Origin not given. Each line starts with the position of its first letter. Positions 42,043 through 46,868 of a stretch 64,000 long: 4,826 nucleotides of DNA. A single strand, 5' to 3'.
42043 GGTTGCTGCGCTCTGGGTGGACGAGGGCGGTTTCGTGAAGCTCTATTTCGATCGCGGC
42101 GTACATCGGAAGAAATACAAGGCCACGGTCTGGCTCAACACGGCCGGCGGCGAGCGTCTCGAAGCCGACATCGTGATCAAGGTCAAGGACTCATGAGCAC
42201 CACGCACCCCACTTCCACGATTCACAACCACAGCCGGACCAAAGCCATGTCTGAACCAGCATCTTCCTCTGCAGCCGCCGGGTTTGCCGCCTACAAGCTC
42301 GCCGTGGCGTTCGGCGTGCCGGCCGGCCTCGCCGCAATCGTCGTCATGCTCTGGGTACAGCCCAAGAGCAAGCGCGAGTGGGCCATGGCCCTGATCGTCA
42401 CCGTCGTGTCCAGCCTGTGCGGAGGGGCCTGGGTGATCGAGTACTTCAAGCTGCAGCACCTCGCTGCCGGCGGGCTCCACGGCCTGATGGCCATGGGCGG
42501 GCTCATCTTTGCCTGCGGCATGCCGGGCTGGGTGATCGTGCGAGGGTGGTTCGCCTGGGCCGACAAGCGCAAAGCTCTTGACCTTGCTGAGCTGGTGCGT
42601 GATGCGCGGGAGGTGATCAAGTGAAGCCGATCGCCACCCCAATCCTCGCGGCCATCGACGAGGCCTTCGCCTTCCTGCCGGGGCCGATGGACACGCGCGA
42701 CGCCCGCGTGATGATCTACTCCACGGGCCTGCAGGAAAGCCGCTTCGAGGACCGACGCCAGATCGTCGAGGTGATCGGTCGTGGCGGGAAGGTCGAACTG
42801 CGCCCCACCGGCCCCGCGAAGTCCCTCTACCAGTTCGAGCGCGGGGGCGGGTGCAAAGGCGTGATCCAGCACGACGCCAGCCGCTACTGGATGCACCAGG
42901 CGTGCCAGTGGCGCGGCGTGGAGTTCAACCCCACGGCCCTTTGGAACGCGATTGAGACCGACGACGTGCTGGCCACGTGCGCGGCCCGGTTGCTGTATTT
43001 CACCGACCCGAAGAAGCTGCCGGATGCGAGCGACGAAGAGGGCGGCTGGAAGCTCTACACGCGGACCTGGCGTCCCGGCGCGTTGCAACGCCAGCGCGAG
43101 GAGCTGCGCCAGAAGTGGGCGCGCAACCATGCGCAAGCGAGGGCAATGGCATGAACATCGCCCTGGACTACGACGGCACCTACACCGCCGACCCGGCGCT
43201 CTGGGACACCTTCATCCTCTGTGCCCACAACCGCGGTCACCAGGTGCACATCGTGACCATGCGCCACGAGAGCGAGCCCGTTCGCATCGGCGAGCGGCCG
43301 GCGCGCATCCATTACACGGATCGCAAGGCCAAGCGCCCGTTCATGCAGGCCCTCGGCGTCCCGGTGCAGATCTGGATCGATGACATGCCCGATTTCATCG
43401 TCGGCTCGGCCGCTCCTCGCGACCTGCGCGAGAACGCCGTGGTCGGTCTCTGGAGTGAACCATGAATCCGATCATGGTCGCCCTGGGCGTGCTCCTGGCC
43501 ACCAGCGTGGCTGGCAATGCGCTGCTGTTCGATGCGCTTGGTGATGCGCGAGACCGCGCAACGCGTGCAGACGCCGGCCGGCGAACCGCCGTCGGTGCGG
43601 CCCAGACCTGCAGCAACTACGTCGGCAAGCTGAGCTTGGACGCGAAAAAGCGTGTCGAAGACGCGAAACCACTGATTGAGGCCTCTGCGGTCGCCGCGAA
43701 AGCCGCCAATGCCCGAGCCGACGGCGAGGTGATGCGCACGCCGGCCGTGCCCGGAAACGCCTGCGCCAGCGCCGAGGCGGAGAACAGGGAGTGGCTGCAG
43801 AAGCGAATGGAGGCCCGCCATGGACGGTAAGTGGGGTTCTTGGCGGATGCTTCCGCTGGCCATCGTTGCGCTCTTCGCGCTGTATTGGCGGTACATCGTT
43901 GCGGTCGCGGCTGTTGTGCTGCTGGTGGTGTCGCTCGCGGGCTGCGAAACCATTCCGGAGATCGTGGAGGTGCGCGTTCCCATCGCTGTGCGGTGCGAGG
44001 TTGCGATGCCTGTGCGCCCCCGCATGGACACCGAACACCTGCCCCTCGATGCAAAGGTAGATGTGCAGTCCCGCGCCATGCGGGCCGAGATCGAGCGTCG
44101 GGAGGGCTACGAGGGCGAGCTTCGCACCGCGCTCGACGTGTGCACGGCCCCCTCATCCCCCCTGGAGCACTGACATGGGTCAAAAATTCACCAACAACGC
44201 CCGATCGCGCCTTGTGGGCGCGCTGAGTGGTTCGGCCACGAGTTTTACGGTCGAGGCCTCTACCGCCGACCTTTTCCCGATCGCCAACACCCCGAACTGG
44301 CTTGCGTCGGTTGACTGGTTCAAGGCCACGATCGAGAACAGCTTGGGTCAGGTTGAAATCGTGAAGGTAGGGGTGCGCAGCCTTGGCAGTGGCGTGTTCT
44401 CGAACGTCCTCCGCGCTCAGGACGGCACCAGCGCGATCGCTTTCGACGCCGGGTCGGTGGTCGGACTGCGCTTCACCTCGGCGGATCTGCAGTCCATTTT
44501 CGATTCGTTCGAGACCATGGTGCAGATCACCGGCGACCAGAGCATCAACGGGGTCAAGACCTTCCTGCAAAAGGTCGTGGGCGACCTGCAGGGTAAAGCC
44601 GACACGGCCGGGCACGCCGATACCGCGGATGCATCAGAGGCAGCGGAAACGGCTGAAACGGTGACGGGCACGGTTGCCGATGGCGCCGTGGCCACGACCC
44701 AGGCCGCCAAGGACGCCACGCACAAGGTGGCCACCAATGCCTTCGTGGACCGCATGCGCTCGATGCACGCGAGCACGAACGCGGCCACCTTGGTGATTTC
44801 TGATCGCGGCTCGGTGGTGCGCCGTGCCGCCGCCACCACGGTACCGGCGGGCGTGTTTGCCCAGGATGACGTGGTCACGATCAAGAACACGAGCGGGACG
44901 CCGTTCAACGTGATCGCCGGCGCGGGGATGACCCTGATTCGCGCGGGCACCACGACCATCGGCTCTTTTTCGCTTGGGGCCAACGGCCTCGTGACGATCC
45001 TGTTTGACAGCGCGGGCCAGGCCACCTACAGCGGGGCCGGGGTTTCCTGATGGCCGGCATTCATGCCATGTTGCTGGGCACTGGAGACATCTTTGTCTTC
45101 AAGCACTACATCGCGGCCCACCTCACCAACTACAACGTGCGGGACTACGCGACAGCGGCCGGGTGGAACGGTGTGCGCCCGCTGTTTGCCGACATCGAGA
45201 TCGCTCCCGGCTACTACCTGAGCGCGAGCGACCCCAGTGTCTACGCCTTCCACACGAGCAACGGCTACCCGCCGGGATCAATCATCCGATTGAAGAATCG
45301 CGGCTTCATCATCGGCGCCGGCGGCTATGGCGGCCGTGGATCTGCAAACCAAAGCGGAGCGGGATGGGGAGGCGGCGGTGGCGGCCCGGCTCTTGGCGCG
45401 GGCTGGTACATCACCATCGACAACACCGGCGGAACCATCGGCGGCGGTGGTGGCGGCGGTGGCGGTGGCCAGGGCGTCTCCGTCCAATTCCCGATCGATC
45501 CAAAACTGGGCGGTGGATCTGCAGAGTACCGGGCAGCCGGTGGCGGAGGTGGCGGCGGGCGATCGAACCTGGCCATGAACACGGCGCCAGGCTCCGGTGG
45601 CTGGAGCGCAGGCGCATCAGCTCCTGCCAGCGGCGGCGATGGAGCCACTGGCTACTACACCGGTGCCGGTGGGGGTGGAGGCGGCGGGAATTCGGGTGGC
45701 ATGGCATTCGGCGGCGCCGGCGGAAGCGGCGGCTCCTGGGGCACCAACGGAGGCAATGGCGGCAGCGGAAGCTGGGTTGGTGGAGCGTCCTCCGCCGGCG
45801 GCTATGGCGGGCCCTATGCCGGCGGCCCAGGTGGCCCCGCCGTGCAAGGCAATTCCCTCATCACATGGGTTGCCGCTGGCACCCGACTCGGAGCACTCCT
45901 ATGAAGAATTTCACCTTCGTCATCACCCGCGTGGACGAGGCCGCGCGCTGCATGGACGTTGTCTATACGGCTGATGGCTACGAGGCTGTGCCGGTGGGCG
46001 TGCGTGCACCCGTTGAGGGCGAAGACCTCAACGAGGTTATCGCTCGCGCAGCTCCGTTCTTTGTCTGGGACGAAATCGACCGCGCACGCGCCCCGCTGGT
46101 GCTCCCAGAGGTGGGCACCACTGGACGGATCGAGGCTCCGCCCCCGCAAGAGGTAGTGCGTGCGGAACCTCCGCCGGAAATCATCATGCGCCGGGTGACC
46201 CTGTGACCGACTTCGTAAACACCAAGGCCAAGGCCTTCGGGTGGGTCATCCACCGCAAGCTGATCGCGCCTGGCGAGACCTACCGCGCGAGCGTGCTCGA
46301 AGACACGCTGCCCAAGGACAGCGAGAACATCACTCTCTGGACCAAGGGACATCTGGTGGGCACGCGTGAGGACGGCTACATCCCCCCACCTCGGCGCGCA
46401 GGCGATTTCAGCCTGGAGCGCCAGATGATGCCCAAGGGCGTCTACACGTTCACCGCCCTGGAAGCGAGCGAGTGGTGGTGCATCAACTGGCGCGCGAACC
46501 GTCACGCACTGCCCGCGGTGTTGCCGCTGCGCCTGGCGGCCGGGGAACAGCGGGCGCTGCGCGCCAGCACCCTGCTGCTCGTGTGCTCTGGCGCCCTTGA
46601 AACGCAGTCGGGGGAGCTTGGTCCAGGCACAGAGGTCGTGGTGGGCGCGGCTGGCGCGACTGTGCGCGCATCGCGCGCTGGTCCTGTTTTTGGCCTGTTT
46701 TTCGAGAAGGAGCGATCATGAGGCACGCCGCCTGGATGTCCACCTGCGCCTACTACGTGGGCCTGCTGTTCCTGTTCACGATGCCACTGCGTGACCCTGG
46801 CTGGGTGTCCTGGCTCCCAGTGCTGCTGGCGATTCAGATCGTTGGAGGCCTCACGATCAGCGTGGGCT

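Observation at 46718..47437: Membrane fatty-acid desaturase gene embedded among tail-fibre and lysis genes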

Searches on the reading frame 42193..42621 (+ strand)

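Call 10: search_protein_families(library=phrogs, proteins=[window:42193-42621:+], max_evalue=0.01)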
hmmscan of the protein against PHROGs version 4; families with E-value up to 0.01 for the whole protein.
window:42193-42621:+ (143 aa): 1 family
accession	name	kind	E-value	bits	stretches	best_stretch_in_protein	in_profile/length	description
phrog_1024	-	unknown function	6.9e-35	120.8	1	19-141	1-124/130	-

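Call 29: search_protein_families(library=pfam, proteins=[window:42193-42621:+], max_evalue=0.1)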
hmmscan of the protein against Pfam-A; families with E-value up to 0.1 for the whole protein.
window:42193-42621:+ (143 aa): 3 families
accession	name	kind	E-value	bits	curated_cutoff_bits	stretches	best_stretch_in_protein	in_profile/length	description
PF07856.17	Orai-1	-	0.017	15.2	25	1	32-83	108-159/173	Mediator of CRAC channel activity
PF08566.15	Pam17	-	0.032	14.6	25.4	1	59-115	30-88/165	Mitochondrial import protein Pam17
PF17178.9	MASE5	-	0.088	13.1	25.2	0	26-83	113-170/192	Membrane-associated sensor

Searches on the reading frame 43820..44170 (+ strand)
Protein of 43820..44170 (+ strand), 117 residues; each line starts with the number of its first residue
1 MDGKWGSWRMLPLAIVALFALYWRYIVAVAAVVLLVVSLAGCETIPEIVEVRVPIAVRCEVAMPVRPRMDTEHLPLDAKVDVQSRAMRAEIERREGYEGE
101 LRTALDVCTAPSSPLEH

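Call 10: search_protein_families(library=phrogs, proteins=[window:43820-44170:+], max_evalue=0.01)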
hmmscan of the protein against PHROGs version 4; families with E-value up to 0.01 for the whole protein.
window:43820-44170:+ (117 aa): 3 families
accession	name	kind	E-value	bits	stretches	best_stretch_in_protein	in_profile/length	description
phrog_3580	-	unknown function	4.3e-15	56.7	1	30-109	3-86/87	-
phrog_2291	-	unknown function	2e-05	25.3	1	30-74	6-53/81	-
phrog_456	-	lysis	0.0038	17.9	1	26-69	10-56/102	Rz-like spanin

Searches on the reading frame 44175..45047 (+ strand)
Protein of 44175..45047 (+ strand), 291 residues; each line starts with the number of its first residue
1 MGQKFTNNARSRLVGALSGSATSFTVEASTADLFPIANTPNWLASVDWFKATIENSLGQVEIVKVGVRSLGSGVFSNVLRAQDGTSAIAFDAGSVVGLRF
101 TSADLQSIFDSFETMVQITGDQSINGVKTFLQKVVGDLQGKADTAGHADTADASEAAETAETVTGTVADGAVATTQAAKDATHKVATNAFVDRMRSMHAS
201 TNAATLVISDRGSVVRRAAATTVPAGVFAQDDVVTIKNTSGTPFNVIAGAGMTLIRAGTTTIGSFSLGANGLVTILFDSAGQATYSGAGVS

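Call 10: search_protein_families(library=phrogs, proteins=[window:44175-45047:+], max_evalue=0.01)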
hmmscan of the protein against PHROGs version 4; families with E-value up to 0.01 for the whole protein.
window:44175-45047:+ (291 aa): 5 families
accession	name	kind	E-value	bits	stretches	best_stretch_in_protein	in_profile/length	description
phrog_8469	-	tail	1.9e-17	64.5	1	1-117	1-108/303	tail fiber protein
phrog_6427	-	unknown function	6e-15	55.7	1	1-208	2-197/675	-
phrog_30299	-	tail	1.8e-12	47.9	1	1-125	1-118/425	tail fiber protein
phrog_25788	-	tail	9.5e-09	35.4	1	3-129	267-384/603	tail fiber protein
phrog_27144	-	unknown function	3.1e-07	31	1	1-121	1-111/247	-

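Call 29: search_protein_families(library=pfam, proteins=[window:44175-45047:+], max_evalue=0.1)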
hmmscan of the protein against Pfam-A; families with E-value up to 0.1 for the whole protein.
window:44175-45047:+ (291 aa): 1 family
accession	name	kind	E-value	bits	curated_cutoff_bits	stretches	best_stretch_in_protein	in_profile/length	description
PF18338.7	BppL_N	-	0.00084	19.3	25.8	1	114-131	4-21/25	Lower baseplate protein N-terminal domain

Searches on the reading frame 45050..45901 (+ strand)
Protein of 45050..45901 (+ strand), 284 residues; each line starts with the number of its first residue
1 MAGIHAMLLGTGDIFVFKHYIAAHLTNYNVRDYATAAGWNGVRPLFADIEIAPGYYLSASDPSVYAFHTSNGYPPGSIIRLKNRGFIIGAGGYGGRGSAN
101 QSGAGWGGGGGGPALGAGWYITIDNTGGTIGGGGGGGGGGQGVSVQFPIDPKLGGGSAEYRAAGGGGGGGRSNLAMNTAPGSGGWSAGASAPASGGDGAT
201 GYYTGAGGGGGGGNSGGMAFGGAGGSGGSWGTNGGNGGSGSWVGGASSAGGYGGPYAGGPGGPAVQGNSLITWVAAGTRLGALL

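Call 10: search_protein_families(library=phrogs, proteins=[window:45050-45901:+], max_evalue=0.01)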
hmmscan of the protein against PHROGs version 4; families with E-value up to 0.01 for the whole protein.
window:45050-45901:+ (284 aa): 1 family
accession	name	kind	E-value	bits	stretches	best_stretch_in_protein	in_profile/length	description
phrog_10745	-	unknown function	7.1e-11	43.3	1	17-142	45-161/353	-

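Call 29: search_protein_families(library=pfam, proteins=[window:45050-45901:+], max_evalue=0.1)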
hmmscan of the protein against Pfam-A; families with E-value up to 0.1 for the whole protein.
window:45050-45901:+ (284 aa): 0 families

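Call 74: search_protein_families(library=padloc, proteins=[window:45050-45901:+], max_evalue=0.1)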
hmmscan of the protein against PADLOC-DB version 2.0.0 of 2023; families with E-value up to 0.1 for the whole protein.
window:45050-45901:+ (284 aa): 0 families

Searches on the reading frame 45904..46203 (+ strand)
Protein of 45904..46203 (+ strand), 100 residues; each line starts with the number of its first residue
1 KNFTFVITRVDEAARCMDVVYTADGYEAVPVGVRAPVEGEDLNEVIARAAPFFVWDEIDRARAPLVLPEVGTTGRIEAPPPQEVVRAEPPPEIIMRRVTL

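Call 10: search_protein_families(library=phrogs, proteins=[window:45904-46203:+], max_evalue=0.01)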
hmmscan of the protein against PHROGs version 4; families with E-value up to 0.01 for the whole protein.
window:45904-46203:+ (100 aa): 0 families

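Call 29: search_protein_families(library=pfam, proteins=[window:45904-46203:+], max_evalue=0.1)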
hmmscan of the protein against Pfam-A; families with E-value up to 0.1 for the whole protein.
window:45904-46203:+ (100 aa): 0 families

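Call 74: search_protein_families(library=padloc, proteins=[window:45904-46203:+], max_evalue=0.1)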
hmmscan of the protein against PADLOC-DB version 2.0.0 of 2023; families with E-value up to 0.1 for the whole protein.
window:45904-46203:+ (100 aa): 0 families

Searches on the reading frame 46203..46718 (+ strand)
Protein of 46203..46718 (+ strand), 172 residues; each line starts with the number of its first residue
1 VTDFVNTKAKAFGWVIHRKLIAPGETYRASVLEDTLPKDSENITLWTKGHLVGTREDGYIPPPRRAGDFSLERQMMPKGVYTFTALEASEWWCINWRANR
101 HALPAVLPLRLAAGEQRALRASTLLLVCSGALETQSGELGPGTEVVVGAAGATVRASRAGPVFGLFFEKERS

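Call 10: search_protein_families(library=phrogs, proteins=[window:46203-46718:+], max_evalue=0.01)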
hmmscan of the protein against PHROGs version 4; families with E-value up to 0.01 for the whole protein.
window:46203-46718:+ (172 aa): 0 families

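Call 29: search_protein_families(library=pfam, proteins=[window:46203-46718:+], max_evalue=0.1)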
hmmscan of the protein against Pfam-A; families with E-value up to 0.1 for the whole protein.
window:46203-46718:+ (172 aa): 0 families

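Call 32: find_homologous_proteins(query=window:46203-46718:+)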
Query window:46203-46718:+ (172 aa): 11 proteins with E <= 0.001 among 344 candidates.
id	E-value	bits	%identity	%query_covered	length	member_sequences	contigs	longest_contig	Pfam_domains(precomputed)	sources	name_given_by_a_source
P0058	2.2e-106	371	94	100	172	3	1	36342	-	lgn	-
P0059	8.6e-87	307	78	100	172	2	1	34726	-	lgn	-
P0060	2.8e-81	289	73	99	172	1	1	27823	-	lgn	-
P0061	6.5e-67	243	63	99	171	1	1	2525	-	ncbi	-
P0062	3.0e-60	221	61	99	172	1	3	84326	-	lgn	-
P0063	1.3e-53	199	54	98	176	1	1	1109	-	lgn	-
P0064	4.1e-31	126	47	76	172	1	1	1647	-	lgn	-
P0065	1.8e-29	121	48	78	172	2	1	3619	-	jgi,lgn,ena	jgi:hypothetical protein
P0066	7.6e-28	115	41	99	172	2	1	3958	-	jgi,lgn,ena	jgi:hypothetical protein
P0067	2.6e-26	110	38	97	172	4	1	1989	-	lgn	-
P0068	1.2e-18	85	38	83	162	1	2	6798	-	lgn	-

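Call 45: predict_structure(alignment_id=A2)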
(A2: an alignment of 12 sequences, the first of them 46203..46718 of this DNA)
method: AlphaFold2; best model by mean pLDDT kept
length: 172 residues; sequences in the alignment: 12
mean_pLDDT: 94.1   pTM: 0.87
mean pLDDT of the five models: 94.1, 93.8, 93.1, 93.1, 92.7
residues with pLDDT >= 90: 160; 70-90: 8; 50-70: 3; < 50: 1
segments of 3 or more residues with pLDDT < 50: none
pLDDT, mean of each block of 10 residues (from residue 1): 72 95 94 92 96 96 96 94 97 95 97 97 97 94 94 96 97 89
secondary structure, 60 per line:
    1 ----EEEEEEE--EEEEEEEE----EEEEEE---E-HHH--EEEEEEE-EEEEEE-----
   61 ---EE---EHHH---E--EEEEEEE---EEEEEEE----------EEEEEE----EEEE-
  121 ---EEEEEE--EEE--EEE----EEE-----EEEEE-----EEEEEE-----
elements in order: E5-11 E14-21 E26-31 E42-48 E50-55 E79-85 E89-95 E106-111 E116-119 E124-129 E132-134 E137-139 E144-146 E152-156 E162-167

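Call 74: search_protein_families(library=padloc, proteins=[window:46203-46718:+], max_evalue=0.1)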
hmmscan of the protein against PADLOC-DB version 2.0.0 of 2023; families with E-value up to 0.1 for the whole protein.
window:46203-46718:+ (172 aa): 0 families

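Call 90: search_dna_similar(query=window:46203-46718:+, collection=phages, mode=protein, max_evalue=0.01, max_rows=20)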
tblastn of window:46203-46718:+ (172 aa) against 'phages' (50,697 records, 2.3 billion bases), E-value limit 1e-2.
No match.

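Call 93: fold_search(model_id=the predicted structure, library=viral)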
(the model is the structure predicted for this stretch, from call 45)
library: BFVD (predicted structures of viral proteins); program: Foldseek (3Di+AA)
matches with E <= 10: 1325; with E <= 0.001: 11
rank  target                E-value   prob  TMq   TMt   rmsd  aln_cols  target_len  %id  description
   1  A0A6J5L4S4            4.3e-12  1.00  0.85  0.83   2.6       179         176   22  Uncharacterized protein [uncultured Caudovirales phage]
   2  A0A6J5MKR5            8.5e-10  1.00  0.67  0.67   4.9       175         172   23  Uncharacterized protein [uncultured Caudovirales phage]
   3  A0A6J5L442            1.4e-07  1.00  0.58  0.47   6.6       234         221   15  Uncharacterized protein [uncultured Caudovirales phage]
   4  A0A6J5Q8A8            6.8e-07  1.00  0.65  0.63   4.9       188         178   14  Uncharacterized protein [uncultured Caudovirales phage]
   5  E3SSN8                1.1e-06  1.00  0.62  0.51   6.5       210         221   10  Uncharacterized protein [Prochlorococcus phage P-HM2]
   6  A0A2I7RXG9            2.0e-05  1.00  0.30  0.28  23.6       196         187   12  Uncharacterized protein [Vibrio phage 1.249.B._10N.261.55.B9]
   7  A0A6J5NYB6            2.3e-05  1.00  0.42  0.33  14.2       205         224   11  Uncharacterized protein [uncultured Caudovirales phage]
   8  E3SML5                2.5e-04  1.00  0.65  0.50   4.8       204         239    7  Uncharacterized protein [Prochlorococcus phage P-HM1]
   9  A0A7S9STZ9            4.0e-04  1.00  0.37  0.39   3.6        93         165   15  Uncharacterized protein [Virus NIOZ-UU157]
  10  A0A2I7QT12            6.0e-04  0.99  0.27  0.24  18.5       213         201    7  Uncharacterized protein [Vibrio phage 1.057.O._10N.261.46.B12]
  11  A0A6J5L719            7.8e-04  1.00  0.48  0.45   6.6       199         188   10  COG1741 Pirin-related protein [uncultured Caudovirales phage]
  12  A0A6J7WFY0            1.3e-03  1.00  0.38  0.44   3.7        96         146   17  Uncharacterized protein [uncultured Caudovirales phage]
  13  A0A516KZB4            1.6e-03  1.00  0.54  0.43   8.0       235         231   10  (no name in the UniProt tables at hand)
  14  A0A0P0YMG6            2.0e-03  1.00  0.39  0.32  13.2       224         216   11  (no name in the UniProt tables at hand)
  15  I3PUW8                2.3e-03  1.00  0.38  0.40   3.6        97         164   11  (no name in the UniProt tables at hand)
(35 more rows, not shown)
